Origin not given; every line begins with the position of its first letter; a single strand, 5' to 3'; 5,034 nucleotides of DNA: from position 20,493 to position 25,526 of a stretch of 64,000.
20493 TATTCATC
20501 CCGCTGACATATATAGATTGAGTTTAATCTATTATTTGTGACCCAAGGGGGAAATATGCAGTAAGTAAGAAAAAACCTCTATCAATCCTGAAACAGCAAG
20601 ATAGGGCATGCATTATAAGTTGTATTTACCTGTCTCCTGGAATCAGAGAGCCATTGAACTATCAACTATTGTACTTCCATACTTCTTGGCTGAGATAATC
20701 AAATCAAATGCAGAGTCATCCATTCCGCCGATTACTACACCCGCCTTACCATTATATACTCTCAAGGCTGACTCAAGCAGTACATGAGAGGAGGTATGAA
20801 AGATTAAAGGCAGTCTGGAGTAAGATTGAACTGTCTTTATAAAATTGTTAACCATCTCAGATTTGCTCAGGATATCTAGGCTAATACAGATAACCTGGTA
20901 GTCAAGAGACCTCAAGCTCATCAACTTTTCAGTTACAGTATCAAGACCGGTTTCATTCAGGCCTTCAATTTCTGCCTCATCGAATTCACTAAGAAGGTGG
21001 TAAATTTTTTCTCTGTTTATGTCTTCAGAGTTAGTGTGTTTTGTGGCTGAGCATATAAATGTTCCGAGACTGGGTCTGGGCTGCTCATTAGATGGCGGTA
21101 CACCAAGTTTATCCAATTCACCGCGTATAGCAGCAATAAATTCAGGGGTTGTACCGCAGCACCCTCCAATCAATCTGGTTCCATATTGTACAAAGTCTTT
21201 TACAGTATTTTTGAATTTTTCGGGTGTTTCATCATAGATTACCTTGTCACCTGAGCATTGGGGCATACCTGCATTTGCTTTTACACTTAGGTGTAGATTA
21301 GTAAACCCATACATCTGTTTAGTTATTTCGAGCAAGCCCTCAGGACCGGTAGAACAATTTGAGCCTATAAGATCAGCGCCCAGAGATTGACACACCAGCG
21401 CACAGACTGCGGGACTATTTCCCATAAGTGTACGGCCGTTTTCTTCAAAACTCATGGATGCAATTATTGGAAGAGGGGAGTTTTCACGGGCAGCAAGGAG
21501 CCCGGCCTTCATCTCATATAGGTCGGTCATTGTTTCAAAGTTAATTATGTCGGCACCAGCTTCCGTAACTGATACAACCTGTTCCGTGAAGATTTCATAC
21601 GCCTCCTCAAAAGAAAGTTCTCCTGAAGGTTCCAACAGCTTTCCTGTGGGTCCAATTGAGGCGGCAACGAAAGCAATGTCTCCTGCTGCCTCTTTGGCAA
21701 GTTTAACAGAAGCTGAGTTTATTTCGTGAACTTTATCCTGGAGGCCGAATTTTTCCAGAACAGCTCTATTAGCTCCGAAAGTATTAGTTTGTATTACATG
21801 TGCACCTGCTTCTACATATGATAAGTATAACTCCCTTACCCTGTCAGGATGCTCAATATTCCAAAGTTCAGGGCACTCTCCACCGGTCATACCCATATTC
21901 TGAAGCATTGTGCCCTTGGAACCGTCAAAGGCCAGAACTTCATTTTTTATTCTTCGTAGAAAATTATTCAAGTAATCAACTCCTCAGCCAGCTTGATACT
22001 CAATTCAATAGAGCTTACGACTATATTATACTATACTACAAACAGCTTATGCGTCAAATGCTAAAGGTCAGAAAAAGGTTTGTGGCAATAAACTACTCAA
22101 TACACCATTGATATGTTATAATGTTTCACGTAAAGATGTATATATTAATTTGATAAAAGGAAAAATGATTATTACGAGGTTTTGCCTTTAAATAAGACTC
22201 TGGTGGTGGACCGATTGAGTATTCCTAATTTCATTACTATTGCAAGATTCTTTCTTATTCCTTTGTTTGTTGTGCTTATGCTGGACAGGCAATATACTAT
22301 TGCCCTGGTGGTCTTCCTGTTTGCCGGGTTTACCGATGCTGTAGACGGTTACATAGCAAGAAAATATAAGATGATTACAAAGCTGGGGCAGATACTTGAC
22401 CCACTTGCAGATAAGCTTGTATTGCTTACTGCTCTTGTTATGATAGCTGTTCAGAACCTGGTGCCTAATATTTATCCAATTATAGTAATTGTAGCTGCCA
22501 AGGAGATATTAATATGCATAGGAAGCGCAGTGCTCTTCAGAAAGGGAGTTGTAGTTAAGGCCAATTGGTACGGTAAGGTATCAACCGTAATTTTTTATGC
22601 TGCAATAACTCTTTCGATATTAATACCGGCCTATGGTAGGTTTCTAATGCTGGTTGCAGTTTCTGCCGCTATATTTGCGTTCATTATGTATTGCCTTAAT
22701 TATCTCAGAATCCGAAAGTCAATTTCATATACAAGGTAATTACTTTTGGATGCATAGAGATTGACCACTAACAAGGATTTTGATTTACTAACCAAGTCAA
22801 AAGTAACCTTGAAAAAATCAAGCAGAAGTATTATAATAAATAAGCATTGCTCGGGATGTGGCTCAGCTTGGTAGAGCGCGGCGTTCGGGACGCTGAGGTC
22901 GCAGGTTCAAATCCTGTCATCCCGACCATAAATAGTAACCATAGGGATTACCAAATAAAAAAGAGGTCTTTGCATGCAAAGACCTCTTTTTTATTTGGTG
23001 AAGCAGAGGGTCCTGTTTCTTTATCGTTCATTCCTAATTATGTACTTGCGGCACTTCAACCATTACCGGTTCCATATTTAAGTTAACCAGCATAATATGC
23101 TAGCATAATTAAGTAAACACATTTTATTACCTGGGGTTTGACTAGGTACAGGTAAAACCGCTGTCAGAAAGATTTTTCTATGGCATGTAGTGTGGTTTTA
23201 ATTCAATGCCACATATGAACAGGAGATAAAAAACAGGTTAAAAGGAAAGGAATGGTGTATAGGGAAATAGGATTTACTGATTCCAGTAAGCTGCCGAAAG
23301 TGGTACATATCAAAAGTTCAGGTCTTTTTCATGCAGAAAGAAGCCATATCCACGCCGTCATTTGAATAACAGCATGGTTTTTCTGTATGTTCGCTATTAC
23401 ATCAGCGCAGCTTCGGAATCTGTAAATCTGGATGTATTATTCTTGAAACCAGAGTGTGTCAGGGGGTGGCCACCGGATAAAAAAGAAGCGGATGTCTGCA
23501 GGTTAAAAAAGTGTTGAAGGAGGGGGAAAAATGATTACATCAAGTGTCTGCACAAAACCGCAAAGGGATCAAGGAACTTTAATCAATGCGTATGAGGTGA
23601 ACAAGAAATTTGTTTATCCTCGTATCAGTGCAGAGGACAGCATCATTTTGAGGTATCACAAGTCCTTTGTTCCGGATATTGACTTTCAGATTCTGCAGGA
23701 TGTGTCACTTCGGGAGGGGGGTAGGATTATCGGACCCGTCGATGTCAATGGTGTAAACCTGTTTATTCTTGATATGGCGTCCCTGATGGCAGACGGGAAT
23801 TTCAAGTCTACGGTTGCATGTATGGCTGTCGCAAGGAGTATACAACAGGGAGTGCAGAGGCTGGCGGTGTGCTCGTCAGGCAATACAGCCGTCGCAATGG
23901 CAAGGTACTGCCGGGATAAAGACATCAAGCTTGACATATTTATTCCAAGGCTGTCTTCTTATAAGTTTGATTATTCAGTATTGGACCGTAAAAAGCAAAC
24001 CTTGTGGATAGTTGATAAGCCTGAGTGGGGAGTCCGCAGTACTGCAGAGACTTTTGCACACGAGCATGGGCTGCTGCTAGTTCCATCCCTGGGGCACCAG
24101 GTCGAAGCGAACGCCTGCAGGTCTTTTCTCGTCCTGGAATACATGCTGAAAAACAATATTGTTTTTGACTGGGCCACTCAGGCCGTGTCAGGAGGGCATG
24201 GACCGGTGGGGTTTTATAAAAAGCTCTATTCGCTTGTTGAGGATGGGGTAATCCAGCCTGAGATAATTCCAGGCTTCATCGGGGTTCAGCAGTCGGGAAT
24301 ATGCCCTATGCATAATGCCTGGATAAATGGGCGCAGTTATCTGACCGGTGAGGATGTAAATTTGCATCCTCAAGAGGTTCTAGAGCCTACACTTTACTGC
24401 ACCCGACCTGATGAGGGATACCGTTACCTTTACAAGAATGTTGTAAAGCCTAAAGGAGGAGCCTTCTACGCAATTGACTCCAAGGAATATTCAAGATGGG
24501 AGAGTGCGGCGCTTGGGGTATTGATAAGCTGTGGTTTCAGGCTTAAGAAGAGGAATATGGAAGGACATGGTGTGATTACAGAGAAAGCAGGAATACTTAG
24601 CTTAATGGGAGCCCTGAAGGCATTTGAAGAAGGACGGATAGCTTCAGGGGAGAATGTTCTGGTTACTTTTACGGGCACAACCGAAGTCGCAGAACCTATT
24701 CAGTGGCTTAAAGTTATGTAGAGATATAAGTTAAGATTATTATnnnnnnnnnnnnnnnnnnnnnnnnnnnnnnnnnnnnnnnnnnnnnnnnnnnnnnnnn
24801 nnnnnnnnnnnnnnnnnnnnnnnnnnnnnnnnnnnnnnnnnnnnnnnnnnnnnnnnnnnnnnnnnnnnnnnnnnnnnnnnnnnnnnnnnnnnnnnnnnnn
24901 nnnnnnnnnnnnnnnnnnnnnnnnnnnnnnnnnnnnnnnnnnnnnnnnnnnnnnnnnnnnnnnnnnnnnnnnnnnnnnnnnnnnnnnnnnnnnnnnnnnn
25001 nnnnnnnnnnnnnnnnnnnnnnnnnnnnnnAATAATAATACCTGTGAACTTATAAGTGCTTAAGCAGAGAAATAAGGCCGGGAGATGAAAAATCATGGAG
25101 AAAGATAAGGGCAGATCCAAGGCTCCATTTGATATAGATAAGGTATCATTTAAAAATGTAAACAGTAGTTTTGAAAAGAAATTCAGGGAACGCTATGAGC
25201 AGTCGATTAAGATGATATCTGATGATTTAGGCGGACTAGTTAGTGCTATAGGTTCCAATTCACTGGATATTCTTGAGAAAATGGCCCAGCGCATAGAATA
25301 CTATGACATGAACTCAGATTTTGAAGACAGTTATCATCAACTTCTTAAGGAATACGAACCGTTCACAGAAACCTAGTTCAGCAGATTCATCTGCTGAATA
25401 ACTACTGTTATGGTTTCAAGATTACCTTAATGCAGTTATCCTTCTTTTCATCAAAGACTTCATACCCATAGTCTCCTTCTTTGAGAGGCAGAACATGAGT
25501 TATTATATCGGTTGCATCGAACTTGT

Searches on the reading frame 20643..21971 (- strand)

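Call 40: search_protein_families(library=pfam, proteins=[window:20643-21971:-])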
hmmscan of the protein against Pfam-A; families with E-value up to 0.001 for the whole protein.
window:20643-21971:- (442 aa): 1 family
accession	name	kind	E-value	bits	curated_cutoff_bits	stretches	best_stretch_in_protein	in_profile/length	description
PF02574.22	S-methyl_trans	-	4e-73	247.2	22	1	15-284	3-281/283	Homocysteine S-methyltransferase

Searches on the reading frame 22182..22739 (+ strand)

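Call 40: search_protein_families(library=pfam, proteins=[window:22182-22739:+])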
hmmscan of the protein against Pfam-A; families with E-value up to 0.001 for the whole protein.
window:22182-22739:+ (185 aa): 1 family
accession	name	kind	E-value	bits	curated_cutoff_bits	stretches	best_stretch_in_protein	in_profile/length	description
PF01066.26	CDP-OH_P_transf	-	1.8e-38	132.7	22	1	13-163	2-150/152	CDP-alcohol phosphatidyltransferase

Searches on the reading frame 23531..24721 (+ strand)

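Call 40: search_protein_families(library=pfam, proteins=[window:23531-24721:+])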
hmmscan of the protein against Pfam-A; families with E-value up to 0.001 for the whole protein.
window:23531-24721:+ (396 aa): 1 family
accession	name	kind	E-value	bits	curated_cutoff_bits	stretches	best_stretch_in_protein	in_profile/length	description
PF00291.31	PALP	-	2.1e-14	54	35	1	88-382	34-295/295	Pyridoxal-phosphate dependent enzyme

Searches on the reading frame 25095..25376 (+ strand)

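Call 63: search_protein_families(library=pfam, proteins=[window:25095-25376:+], max_evalue=0.01)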
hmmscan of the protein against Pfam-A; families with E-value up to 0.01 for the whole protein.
window:25095-25376:+ (93 aa): 1 family
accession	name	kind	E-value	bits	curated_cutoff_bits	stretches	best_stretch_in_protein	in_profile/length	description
PF08385.17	DHC_N1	-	0.0022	17.1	28.3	1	9-88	275-352/562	Dynein heavy chain, N-terminal region 1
